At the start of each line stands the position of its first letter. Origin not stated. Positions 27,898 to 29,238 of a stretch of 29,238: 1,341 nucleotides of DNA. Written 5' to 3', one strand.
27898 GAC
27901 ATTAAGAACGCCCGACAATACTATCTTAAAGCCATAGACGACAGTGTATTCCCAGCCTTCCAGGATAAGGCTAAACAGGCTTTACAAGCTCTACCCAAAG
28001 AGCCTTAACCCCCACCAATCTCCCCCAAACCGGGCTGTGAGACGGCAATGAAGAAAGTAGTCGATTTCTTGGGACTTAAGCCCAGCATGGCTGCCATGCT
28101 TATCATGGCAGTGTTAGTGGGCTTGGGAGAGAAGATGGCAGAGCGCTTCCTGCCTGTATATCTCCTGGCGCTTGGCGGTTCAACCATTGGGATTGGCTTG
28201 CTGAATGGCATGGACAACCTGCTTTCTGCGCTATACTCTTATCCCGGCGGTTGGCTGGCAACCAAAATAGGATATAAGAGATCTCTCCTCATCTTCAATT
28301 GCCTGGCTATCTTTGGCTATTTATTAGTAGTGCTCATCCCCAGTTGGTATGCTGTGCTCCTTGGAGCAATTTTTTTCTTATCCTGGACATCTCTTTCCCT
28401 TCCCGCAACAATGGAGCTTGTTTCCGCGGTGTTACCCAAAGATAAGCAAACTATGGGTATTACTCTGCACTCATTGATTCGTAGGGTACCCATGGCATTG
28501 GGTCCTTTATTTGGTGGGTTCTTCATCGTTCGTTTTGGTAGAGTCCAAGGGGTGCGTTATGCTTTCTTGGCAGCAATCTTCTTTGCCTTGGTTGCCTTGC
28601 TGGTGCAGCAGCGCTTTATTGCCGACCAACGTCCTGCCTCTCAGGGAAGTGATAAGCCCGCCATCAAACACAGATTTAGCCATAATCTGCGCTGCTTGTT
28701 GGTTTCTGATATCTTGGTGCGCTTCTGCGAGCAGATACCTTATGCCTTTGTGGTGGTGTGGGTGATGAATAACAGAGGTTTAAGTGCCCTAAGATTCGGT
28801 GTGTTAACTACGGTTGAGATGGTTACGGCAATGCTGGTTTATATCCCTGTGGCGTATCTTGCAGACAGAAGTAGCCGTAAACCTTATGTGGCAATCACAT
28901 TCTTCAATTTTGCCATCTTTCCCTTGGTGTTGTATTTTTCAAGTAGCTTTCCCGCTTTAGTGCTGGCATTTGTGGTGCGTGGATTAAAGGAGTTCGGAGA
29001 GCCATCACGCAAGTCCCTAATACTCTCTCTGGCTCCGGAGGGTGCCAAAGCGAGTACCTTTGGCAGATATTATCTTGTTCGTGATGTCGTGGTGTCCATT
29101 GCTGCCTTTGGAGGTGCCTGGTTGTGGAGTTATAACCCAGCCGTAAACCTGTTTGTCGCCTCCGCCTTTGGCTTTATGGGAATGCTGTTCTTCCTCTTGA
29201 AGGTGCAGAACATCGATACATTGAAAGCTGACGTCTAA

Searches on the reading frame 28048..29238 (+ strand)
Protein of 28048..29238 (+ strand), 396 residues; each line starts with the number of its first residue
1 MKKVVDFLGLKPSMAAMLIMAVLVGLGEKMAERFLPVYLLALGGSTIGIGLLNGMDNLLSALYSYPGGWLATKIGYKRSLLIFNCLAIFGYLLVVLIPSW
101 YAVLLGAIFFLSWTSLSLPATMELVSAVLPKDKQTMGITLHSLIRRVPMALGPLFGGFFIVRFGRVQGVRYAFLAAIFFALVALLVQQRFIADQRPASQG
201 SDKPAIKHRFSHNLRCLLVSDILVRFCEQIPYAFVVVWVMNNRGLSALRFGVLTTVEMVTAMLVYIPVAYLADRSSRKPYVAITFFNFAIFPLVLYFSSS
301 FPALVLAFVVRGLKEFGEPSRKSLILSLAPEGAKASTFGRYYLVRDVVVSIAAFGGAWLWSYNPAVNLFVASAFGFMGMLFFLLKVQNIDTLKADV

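Call 116: search_protein_families(library=pfam, proteins=[window:28048-29238:+], max_evalue=0.001)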
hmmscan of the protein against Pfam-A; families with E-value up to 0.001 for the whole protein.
window:28048-29238:+ (396 aa): 2 families
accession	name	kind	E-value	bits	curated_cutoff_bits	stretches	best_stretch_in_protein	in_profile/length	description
PF07690.21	MFS_1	-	8.8e-28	97.6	33.4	2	18-202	2-184/347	Major Facilitator Superfamily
PF12832.13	MFS_1_like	-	1.4e-06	28.1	25.2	1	11-163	211-365/373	MFS_1 like family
